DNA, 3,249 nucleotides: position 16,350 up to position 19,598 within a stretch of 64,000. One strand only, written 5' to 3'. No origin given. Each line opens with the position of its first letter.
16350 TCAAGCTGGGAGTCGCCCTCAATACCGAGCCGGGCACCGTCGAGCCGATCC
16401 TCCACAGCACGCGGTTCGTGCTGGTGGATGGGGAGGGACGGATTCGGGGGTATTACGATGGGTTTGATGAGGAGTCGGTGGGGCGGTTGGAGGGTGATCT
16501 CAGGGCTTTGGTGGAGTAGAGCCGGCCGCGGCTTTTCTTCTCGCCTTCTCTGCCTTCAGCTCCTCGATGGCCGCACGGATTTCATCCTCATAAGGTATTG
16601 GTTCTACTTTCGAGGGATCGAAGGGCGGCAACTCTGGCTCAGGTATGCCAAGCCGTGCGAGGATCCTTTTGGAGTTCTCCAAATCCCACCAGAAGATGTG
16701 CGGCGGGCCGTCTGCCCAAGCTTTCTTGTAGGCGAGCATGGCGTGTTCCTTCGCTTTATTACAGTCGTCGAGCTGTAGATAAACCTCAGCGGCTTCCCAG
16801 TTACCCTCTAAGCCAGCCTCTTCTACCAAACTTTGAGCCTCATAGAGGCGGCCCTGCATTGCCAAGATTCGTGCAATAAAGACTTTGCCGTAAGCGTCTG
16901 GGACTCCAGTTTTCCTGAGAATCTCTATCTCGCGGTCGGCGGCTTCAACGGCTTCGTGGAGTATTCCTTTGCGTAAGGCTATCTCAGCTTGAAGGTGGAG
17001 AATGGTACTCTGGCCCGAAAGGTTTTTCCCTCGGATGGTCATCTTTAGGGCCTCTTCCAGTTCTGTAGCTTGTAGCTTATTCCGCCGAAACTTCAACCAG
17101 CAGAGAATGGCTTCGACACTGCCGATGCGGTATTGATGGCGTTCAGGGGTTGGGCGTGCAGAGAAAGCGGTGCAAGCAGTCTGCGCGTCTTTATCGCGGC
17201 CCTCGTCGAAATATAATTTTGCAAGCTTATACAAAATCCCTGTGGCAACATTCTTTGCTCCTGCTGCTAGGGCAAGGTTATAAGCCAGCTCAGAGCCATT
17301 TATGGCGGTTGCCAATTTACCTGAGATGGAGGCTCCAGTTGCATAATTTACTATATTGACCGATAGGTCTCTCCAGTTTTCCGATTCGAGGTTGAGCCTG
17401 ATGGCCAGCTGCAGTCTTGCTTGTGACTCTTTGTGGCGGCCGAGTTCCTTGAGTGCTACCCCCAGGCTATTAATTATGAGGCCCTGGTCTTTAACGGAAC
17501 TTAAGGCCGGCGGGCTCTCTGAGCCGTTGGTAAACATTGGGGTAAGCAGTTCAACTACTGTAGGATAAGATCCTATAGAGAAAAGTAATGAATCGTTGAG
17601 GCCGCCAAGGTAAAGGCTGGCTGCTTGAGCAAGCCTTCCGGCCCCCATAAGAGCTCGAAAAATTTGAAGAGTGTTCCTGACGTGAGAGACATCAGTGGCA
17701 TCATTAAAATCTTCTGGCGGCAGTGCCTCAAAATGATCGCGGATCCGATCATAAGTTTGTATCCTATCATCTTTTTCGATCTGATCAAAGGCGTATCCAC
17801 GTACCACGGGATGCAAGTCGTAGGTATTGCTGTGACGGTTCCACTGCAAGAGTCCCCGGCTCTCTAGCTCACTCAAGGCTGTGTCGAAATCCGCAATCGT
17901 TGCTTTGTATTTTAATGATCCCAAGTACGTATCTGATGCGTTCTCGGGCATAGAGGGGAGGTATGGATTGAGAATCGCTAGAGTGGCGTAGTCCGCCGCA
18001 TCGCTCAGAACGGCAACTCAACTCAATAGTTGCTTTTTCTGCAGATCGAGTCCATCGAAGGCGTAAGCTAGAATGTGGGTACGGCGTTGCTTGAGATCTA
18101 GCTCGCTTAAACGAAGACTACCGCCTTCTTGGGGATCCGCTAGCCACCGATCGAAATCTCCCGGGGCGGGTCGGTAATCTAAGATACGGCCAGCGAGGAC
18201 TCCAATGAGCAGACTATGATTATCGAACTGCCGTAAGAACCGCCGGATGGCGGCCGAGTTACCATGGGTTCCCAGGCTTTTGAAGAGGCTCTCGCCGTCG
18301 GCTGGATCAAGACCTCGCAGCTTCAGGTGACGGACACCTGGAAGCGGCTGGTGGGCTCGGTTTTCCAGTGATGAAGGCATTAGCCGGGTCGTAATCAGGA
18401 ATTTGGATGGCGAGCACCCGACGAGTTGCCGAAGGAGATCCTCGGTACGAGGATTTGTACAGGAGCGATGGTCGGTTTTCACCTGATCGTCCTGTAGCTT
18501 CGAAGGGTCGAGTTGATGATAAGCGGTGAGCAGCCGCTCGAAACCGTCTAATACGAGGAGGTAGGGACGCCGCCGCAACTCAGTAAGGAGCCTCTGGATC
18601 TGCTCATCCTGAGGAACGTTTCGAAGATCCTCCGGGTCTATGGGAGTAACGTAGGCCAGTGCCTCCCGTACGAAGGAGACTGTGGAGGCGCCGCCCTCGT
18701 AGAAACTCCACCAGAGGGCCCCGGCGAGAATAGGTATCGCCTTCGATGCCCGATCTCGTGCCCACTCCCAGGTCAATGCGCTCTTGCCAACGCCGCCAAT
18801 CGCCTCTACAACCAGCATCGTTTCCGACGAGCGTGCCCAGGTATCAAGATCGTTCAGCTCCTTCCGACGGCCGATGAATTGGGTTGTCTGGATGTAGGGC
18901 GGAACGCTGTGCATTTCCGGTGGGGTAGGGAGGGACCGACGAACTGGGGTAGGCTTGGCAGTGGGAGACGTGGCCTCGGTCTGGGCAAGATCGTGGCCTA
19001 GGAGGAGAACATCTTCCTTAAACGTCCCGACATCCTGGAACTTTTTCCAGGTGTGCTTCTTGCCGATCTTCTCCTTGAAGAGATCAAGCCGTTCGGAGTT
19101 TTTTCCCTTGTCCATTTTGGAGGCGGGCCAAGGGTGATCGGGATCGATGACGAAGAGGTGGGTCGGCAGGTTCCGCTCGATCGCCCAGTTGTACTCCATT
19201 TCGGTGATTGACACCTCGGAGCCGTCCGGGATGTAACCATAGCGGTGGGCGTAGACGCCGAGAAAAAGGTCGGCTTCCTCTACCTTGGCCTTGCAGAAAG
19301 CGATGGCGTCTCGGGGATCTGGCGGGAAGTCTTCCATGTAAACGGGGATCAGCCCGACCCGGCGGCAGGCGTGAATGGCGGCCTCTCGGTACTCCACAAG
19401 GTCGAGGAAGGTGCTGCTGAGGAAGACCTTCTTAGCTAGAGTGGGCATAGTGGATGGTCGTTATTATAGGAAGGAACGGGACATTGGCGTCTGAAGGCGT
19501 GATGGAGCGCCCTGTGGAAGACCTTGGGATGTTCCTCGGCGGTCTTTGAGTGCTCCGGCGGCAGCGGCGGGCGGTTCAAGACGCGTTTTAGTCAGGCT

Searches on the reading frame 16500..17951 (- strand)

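Call 37: search_protein_families(library=pfam, proteins=[window:16500-17951:-], max_evalue=0.001)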
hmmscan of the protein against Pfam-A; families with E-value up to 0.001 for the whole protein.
window:16500-17951:- (483 aa): 1 family
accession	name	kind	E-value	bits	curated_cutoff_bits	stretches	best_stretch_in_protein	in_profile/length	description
PF17874.7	TPR_MalT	-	1.3e-05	25.1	45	0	307-379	114-187/336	MalT-like TPR region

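Call 84: search_protein_families(library=padloc, proteins=[window:16500-17951:-], max_evalue=0.001)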
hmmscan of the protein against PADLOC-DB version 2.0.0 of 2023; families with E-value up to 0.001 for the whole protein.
window:16500-17951:- (483 aa): 0 families

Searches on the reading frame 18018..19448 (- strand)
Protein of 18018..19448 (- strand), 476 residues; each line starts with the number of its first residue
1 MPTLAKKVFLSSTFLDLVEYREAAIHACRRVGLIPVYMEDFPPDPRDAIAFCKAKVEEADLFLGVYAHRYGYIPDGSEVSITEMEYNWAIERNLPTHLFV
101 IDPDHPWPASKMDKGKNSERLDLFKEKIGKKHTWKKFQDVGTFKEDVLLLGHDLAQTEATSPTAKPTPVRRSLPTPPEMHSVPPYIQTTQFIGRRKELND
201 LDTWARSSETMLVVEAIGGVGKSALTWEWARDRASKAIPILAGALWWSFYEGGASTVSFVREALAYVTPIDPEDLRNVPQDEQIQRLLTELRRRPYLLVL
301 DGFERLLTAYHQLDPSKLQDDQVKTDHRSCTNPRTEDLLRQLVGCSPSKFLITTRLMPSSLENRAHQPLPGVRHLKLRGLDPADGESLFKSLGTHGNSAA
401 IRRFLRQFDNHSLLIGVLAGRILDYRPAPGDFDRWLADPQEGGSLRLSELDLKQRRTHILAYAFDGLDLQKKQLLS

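Call 37: search_protein_families(library=pfam, proteins=[window:18018-19448:-], max_evalue=0.001)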
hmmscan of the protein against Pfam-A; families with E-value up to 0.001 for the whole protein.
window:18018-19448:- (476 aa): 2 families
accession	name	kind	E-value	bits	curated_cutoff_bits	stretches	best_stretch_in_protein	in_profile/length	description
PF13271.11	DUF4062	-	1.8e-23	83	24.7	1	7-89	1-82/82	Domain of unknown function (DUF4062)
PF13191.12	AAA_16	-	0.00015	22.8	32.6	0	190-313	1-151/167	AAA ATPase domain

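Call 84: search_protein_families(library=padloc, proteins=[window:18018-19448:-], max_evalue=0.001)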
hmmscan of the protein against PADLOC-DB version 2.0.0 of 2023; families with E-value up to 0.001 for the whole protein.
window:18018-19448:- (476 aa): 0 families
